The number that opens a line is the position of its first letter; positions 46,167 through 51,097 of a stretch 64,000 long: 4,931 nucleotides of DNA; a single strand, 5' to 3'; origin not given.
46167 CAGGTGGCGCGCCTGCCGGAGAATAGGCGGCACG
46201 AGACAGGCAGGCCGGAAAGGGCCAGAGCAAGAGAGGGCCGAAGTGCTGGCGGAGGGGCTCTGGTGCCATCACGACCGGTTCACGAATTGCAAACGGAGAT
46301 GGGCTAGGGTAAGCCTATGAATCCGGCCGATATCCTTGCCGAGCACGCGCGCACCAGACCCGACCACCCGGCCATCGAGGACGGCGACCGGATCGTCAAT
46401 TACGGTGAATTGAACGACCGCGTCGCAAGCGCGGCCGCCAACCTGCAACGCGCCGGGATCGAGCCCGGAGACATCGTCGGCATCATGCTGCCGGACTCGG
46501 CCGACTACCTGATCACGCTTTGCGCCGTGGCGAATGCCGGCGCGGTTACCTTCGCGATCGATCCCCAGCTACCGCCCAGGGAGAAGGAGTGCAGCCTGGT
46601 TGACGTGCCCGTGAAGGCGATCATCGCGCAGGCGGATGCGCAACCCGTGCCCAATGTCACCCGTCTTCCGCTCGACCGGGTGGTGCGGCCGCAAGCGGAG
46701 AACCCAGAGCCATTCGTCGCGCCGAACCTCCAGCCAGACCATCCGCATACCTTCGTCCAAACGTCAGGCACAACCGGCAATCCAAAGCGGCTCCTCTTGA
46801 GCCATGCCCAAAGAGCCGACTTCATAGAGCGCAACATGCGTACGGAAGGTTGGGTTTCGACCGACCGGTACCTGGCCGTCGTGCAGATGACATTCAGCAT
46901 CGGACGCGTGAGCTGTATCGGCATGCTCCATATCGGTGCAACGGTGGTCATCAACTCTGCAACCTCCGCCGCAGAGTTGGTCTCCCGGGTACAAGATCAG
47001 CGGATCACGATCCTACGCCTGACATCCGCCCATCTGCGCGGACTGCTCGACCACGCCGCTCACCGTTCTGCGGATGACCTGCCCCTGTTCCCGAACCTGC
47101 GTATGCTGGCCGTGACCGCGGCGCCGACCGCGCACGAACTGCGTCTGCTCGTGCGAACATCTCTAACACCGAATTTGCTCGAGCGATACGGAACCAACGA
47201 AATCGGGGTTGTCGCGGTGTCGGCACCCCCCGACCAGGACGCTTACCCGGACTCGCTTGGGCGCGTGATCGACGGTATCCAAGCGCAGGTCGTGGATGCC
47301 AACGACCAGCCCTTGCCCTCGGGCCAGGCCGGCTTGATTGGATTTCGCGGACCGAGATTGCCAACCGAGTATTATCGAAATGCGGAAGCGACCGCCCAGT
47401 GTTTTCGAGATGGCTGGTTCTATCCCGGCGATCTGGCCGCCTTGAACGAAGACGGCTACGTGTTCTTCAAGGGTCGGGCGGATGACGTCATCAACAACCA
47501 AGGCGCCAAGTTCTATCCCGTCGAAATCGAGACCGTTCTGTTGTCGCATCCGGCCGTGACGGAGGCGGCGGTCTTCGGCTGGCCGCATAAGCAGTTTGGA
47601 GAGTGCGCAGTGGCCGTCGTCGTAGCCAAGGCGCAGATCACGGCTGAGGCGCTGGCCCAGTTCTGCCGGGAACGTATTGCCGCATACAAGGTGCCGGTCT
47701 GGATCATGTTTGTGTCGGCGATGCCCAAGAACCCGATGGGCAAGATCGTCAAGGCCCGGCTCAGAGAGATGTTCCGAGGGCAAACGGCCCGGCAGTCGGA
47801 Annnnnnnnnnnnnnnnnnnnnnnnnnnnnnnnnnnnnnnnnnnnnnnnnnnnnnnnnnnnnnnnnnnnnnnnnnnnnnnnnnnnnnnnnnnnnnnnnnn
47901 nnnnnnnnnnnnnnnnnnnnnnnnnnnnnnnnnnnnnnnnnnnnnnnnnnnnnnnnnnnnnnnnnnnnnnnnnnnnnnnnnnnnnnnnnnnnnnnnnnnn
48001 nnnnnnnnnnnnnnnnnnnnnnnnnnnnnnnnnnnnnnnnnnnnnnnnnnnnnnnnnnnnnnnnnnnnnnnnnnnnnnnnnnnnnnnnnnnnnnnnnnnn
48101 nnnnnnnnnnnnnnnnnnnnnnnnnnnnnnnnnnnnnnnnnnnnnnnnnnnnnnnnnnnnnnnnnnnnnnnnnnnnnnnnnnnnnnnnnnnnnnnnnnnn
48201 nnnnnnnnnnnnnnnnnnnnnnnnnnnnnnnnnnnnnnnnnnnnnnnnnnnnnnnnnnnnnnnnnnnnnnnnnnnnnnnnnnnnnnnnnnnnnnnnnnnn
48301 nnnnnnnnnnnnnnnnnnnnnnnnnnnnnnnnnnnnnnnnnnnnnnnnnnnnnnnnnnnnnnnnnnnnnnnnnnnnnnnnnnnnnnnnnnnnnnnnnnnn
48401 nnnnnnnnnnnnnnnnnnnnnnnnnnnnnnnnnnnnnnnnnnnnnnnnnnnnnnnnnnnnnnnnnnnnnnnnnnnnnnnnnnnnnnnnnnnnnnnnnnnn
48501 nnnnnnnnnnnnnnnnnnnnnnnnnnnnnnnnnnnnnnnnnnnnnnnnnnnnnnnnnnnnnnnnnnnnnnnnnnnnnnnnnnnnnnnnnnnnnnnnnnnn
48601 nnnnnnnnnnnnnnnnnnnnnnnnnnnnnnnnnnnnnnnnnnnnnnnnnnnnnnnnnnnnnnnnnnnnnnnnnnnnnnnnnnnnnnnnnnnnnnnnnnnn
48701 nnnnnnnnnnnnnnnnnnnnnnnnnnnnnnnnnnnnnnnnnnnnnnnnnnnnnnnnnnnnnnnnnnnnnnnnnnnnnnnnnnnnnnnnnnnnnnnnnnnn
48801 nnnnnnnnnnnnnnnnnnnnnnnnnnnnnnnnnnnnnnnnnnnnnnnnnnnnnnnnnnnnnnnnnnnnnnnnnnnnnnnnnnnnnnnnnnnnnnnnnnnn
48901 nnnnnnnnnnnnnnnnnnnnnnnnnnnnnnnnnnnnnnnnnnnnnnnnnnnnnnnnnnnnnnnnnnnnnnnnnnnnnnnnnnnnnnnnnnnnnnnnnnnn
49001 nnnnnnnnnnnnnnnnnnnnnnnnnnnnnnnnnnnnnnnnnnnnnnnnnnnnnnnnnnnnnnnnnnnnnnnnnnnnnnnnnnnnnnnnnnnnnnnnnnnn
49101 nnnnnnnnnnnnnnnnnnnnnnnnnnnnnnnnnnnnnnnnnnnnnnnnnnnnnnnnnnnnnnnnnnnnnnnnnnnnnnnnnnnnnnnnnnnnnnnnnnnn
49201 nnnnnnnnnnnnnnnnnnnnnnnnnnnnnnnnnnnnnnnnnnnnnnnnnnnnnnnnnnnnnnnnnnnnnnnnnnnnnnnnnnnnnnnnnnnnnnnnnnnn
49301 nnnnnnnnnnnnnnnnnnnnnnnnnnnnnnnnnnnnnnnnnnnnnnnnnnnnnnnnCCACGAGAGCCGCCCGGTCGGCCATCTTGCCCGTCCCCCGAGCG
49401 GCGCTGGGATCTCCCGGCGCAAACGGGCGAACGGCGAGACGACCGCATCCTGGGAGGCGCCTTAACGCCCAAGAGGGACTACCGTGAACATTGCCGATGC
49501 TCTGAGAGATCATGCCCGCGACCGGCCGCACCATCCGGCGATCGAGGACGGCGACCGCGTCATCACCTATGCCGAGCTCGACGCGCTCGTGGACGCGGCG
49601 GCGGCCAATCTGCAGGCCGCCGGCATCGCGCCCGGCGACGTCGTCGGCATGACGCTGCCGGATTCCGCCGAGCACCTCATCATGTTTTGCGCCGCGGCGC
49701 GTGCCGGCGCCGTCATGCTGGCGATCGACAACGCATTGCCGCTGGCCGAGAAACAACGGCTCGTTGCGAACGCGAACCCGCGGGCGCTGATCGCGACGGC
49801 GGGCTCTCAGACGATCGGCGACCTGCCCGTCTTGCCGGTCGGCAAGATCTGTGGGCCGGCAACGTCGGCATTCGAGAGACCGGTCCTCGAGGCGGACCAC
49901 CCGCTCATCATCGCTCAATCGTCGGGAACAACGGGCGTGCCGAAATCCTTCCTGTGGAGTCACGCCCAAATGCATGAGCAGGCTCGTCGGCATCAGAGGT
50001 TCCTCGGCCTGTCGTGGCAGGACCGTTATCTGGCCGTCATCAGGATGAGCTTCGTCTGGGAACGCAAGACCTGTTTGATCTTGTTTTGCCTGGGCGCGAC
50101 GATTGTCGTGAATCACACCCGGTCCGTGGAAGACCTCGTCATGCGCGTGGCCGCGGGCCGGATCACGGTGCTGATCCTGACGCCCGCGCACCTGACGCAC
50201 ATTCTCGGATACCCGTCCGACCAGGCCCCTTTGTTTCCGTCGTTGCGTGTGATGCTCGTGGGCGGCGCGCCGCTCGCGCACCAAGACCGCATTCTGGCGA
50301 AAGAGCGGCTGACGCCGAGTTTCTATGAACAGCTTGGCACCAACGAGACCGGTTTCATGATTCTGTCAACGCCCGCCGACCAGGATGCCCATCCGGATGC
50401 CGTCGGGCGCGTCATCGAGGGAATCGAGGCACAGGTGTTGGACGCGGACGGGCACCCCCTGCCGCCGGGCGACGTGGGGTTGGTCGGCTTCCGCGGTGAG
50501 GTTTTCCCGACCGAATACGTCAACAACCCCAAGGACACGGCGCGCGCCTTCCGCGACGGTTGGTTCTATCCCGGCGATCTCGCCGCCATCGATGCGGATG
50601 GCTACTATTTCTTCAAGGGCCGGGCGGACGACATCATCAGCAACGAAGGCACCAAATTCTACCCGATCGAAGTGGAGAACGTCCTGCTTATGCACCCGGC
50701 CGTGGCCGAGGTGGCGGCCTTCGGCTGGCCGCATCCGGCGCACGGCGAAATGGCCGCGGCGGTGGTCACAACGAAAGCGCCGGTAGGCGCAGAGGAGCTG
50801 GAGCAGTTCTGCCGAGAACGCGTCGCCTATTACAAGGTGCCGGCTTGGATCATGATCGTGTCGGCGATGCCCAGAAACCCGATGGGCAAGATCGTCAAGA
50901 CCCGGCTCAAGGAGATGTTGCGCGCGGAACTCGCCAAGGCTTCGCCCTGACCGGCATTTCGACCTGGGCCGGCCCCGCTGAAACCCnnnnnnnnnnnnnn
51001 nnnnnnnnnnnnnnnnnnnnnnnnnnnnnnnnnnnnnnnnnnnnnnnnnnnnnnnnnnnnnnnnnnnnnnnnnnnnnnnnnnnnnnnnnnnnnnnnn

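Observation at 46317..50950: Tandem triplication of standalone adenylate-forming (ANL) ligase genes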

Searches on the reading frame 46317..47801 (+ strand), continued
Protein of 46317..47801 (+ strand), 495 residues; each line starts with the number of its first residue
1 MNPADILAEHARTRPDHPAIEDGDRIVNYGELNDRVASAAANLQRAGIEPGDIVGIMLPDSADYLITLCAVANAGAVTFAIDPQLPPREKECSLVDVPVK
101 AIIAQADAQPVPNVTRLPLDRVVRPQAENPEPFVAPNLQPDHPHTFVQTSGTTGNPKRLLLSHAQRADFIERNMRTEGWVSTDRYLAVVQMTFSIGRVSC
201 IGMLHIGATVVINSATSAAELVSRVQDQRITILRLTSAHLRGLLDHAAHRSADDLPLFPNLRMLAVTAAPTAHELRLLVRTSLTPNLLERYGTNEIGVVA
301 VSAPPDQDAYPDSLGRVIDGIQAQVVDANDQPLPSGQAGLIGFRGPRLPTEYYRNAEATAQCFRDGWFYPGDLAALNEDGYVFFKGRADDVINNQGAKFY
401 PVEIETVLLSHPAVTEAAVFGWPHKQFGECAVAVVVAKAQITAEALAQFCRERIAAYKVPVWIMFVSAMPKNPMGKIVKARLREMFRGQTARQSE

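Call 56: find_encoding_contigs(protein=P0062, flank=8000, max_places=1)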
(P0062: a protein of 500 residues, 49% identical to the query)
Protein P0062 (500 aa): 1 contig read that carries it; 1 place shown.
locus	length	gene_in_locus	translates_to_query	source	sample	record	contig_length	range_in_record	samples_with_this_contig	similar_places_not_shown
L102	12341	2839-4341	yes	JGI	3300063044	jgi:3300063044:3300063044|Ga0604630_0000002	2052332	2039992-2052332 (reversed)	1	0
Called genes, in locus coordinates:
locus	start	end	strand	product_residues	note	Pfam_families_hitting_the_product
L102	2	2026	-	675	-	?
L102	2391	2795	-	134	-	-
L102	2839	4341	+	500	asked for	PF00501:AMP-binding, PF13193:AMP-binding_C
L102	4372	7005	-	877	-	PF08443:RimK (faint), PF13549:ATP-grasp_5 (weak), PF07478:Dala_Dala_lig_C (weak), PF08245:Mur_ligase_M, PF02875:Mur_ligase_C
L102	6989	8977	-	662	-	PF08443:RimK (faint), PF16292:DUF4938 (weak)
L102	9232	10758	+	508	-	PF00501:AMP-binding, PF13193:AMP-binding_C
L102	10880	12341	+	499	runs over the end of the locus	PF00501:AMP-binding, PF13193:AMP-binding_C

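Call 61: find_encoding_contigs(protein=P0069, flank=9000, max_places=1)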
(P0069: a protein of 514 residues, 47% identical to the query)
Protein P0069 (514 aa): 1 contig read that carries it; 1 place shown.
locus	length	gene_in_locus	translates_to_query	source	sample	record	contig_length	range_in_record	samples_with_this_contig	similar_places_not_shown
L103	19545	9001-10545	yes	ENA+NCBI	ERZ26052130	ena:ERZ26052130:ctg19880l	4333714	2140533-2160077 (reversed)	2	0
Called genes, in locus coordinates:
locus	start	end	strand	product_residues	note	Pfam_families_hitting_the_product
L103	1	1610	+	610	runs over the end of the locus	PF08439:Peptidase_M3_N, PF01432:Peptidase_M3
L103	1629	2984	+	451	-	PF03109:ABC1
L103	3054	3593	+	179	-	PF08534:Redoxin, PF00578:AhpC-TSA, PF00085:Thioredoxin (weak), PF13098:Thioredoxin_2, PF13905:Thioredoxin_8 (faint)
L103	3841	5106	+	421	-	PF05222:AlaDh_PNT_N, PF01262:AlaDh_PNT_C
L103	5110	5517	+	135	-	PF12769:PNTB_4TM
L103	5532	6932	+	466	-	PF02233:PNTB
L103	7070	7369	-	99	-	PF01165:Ribosomal_S21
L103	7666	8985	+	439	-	PF27533:CapK_C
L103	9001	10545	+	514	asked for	PF00501:AMP-binding, PF13193:AMP-binding_C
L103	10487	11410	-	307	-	PF12911:OppC_N, PF00528:BPD_transp_1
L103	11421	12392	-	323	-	PF19300:BPD_transp_1_N, PF00528:BPD_transp_1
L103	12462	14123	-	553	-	PF00496:SBP_bac_5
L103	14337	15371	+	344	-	PF13379:NMT1_2, PF09084:NMT1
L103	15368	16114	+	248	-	PF00528:BPD_transp_1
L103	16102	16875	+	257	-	PF00005:ABC_tran, PF13304:AAA_21 (faint)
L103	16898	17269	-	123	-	PF00581:Rhodanese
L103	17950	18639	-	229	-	PF00156:Pribosyltran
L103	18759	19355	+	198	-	PF08239:SH3_3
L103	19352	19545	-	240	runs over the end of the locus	PF00005:ABC_tran, PF13304:AAA_21 (faint)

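Call 62: find_encoding_contigs(protein=P0075, flank=9000, max_places=2)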
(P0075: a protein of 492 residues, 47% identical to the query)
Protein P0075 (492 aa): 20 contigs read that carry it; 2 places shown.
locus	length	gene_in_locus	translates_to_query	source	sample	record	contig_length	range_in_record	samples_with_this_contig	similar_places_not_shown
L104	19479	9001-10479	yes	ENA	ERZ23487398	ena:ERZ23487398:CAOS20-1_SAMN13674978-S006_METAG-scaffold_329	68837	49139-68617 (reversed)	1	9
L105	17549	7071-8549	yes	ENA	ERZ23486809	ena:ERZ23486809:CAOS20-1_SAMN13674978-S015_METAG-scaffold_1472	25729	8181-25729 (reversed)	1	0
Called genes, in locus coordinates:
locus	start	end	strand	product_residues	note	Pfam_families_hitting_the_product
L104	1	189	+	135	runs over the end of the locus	?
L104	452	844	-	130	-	PF01648:ACPS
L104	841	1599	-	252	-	PF03740:PdxJ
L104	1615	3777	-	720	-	PF01966:HD, PF13328:HD_4, PF04607:RelA_SpoT, PF02824:TGS, PF19296:RelA_AH, PF28438:RelA_RIS, PF01842:ACT (weak), PF13291:ACT_4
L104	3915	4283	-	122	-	PF01192:RNA_pol_Rpb6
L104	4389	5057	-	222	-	PF01288:HPPK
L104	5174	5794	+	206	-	PF01936:NYN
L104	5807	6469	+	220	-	PF03167:UDG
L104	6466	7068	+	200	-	-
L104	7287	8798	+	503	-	PF00501:AMP-binding, PF13193:AMP-binding_C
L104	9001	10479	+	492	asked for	PF00501:AMP-binding, PF13193:AMP-binding_C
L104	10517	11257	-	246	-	PF01904:DUF72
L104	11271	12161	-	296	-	PF00561:Abhydrolase_1, PF12146:Hydrolase_4 (faint), PF12697:Abhydrolase_6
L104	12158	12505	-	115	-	PF08883:DOPA_dioxygen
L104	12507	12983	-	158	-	PF00255:GSHPx, PF00578:AhpC-TSA (weak)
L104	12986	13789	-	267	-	PF00174:Oxidored_molyb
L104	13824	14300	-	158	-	PF01668:SmpB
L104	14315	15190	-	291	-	PF00701:DHDPS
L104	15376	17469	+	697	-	PF01464:SLT, PF27553:SLT_superhelical (weak)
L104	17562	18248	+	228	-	PF00702:Hydrolase, PF13419:HAD_2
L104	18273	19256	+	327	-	PF00291:PALP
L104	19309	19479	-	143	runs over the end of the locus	PF04519:Bactofilin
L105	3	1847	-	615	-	?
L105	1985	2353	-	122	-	PF01192:RNA_pol_Rpb6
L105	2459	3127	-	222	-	PF01288:HPPK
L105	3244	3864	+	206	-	PF01936:NYN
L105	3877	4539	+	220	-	PF03167:UDG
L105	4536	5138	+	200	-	-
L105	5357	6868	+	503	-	PF00501:AMP-binding, PF13193:AMP-binding_C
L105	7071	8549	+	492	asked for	PF00501:AMP-binding, PF13193:AMP-binding_C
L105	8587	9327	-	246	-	PF01904:DUF72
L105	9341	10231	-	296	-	PF00561:Abhydrolase_1, PF12146:Hydrolase_4 (faint), PF12697:Abhydrolase_6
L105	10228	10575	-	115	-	PF08883:DOPA_dioxygen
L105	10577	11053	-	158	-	PF00255:GSHPx, PF00578:AhpC-TSA (weak)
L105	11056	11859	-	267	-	PF00174:Oxidored_molyb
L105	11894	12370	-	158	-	PF01668:SmpB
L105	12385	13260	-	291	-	PF00701:DHDPS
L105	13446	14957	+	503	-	-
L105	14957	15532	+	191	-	PF01464:SLT, PF27553:SLT_superhelical (weak)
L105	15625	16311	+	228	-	PF00702:Hydrolase, PF13419:HAD_2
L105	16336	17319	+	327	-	PF00291:PALP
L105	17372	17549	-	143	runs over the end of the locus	PF04519:Bactofilin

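Call 63: search_dna_similar(query=window:46317-47801:+, collection=plasmids, mode=protein, max_evalue=1e-60, max_rows=12)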
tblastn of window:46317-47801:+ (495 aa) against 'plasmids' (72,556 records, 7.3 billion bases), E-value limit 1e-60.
Records with a match: 4; places in all: 4; records where one place covers at least 80% of the query: 4.
Best place of each record, by identity: <60% 4.
By first word of the organism name: Variovorax 2; Comamonas 1; Rhizobium 1.
By predicted mobility (MOB-suite, as given by PLSDB): non-mobilizable 4.
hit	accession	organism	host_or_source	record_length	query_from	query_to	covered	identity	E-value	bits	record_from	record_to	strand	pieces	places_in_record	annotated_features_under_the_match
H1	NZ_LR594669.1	Variovorax sp. SRS16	linuron-contaminated soil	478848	2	484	98%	38.6%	2e-84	291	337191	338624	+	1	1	class I adenylate-forming enzyme family protein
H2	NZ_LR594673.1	Variovorax sp. PBL-E5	linuron-contaminated soil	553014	2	484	98%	38.0%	3e-84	291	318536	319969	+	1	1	class I adenylate-forming enzyme family protein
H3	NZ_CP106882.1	Comamonas endophytica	Indosasa shibataeoides,cell culture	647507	2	486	98%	36.1%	1e-85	295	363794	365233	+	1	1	AMP-binding protein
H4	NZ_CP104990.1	Rhizobium sp. CC-CFT758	cell culture,agricultural soil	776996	1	482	97%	35.9%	2e-77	271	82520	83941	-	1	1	class I adenylate-forming enzyme family protein | amidohydrolase family protein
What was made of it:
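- Tried and rejected: The search found only 36-39% identical relatives in Variovorax, Comamonas and Rhizobium, all with generic annotation (call 63).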

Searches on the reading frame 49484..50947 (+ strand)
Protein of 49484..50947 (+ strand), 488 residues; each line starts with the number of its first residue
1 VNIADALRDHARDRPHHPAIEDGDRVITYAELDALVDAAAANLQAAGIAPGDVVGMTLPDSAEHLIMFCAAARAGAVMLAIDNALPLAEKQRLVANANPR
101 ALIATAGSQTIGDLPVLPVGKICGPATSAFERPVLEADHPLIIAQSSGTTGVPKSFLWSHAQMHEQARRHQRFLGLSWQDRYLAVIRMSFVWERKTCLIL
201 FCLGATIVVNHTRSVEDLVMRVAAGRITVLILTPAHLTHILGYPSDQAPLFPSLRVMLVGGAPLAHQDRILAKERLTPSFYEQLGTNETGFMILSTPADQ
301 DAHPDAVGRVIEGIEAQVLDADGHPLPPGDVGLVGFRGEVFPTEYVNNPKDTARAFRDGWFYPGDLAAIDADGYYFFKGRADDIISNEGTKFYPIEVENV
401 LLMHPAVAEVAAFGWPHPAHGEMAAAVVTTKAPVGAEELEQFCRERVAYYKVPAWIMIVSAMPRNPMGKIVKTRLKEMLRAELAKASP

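Call 4: search_protein_families(library=pfam, proteins=[window:49484-50947:+])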
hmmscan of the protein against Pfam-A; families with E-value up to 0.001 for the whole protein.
window:49484-50947:+ (488 aa): 2 families
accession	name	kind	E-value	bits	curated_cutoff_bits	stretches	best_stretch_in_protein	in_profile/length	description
PF00501.34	AMP-binding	-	6.5e-55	186.9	29.9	1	8-339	2-377/384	AMP-binding enzyme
PF13193.12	AMP-binding_C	-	4.2e-16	60.1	24.5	1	396-469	1-76/76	AMP-binding enzyme C-terminal domain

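Call 5: search_protein_families(library=ncbifam, proteins=[window:49484-50947:+], max_evalue=1e-10)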
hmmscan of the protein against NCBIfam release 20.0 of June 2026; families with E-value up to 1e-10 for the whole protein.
window:49484-50947:+ (488 aa): 93 families (the best 25 are shown)
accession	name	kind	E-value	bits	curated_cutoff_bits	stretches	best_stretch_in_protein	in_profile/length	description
NF004837.0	PRK06187.1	subfamily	2.1e-90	303.5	476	2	127-482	159-525/531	long-chain-fatty-acid--CoA ligase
NF006182.0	PRK08316.1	subfamily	4.5e-69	233.3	663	2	132-480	165-518/523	fatty acyl-CoA synthetase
NF005676.0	PRK07470.1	equivalog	8e-66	222.7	774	2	131-481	169-531/544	acyl-CoA synthetase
NF009233.0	PRK12583.1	subfamily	2e-64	218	832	1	134-485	197-556/558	fatty acid CoA ligase family protein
NF005801.1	PRK07656.1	equivalog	2.4e-63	214.5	657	2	131-476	156-500/500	FadD3 family acyl-CoA ligase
NF005702.0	PRK07514.1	subfamily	2.4e-63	214.2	558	2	130-480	149-501/506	malonyl-CoA synthase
NF004511.1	PRK05852.1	equivalog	2.5e-61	207.8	650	1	3-477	1-502/505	FadD7 family fatty acid--CoA ligase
NF004808.0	PRK06155.1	equivalog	1.7e-59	201.5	722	1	137-478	180-521/542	ATP-dependent acyl-CoA ligase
NF002966.0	PRK03640.1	equivalog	3.3e-59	200.8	556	1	5-479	6-480/483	o-succinylbenzoate--CoA ligase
NF052269.1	Staph_lig_FadD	equivalog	1.1e-58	198.9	650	1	5-482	4-496/499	long-chain-fatty-acid--CoA ligase FadD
NF006572.0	PRK09088.1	equivalog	1e-56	192.6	696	1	5-481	5-489/491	acyl-CoA synthetase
NF005857.1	PRK07786.1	exception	3.8e-56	190.6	733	1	135-478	163-511/513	fatty-acid--CoA ligase FadD5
NF004797.0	PRK06145.1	equivalog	1.2e-55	188.8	850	1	2-479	3-495/499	acyl-CoA synthetase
TIGR03098.1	ligase_PEP_1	hypoth_equivalog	5.5e-55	186.8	592.35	1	142-476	167-515/517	acyl-CoA ligase (AMP-forming), exosortase A system-associated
NF006181.0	PRK08314.1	subfamily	8.3e-55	186.1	705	1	137-483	203-558/563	long-chain-fatty-acid--CoA ligase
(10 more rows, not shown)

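Call 32: list_cluster_members(proteins=[P0001, P0003, window:49484-50947:+, P0009, L018:3667-5142:+])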
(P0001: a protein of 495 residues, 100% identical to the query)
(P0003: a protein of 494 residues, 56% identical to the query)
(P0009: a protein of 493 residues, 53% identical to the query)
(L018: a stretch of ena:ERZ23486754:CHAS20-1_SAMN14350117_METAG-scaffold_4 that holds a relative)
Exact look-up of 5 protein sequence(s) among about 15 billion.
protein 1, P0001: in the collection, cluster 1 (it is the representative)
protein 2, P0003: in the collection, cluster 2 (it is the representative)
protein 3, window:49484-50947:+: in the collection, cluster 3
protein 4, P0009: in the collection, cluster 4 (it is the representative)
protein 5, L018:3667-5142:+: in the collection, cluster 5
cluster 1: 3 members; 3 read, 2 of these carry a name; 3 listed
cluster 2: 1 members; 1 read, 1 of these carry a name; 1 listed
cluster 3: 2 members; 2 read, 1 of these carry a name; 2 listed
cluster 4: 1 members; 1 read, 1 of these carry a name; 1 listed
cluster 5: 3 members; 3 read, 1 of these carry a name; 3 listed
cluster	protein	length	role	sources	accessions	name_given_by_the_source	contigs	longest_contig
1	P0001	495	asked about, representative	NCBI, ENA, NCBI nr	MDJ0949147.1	MAG: class I adenylate-forming enzyme family protein [Alphaproteobacteria bacterium] | class I adenylate-forming enzyme family protein [Alphaproteobacteria bacterium]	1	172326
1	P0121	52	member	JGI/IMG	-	thioredoxin 1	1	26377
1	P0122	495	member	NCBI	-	-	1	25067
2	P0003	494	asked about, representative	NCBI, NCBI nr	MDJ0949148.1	MAG: class I adenylate-forming enzyme family protein [Alphaproteobacteria bacterium] | class I adenylate-forming enzyme family protein [Alphaproteobacteria bacterium]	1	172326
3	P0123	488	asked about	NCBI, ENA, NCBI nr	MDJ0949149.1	MAG: class I adenylate-forming enzyme family protein [Alphaproteobacteria bacterium] | class I adenylate-forming enzyme family protein [Alphaproteobacteria bacterium]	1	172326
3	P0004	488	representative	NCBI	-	-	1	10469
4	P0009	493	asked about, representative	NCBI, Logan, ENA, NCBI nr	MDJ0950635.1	MAG: class I adenylate-forming enzyme family protein [Alphaproteobacteria bacterium] | class I adenylate-forming enzyme family protein [Alphaproteobacteria bacterium]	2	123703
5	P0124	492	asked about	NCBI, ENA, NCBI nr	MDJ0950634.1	MAG: class I adenylate-forming enzyme family protein [Alphaproteobacteria bacterium] | class I adenylate-forming enzyme family protein [Alphaproteobacteria bacterium]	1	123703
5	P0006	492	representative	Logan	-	-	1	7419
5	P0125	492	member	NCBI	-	-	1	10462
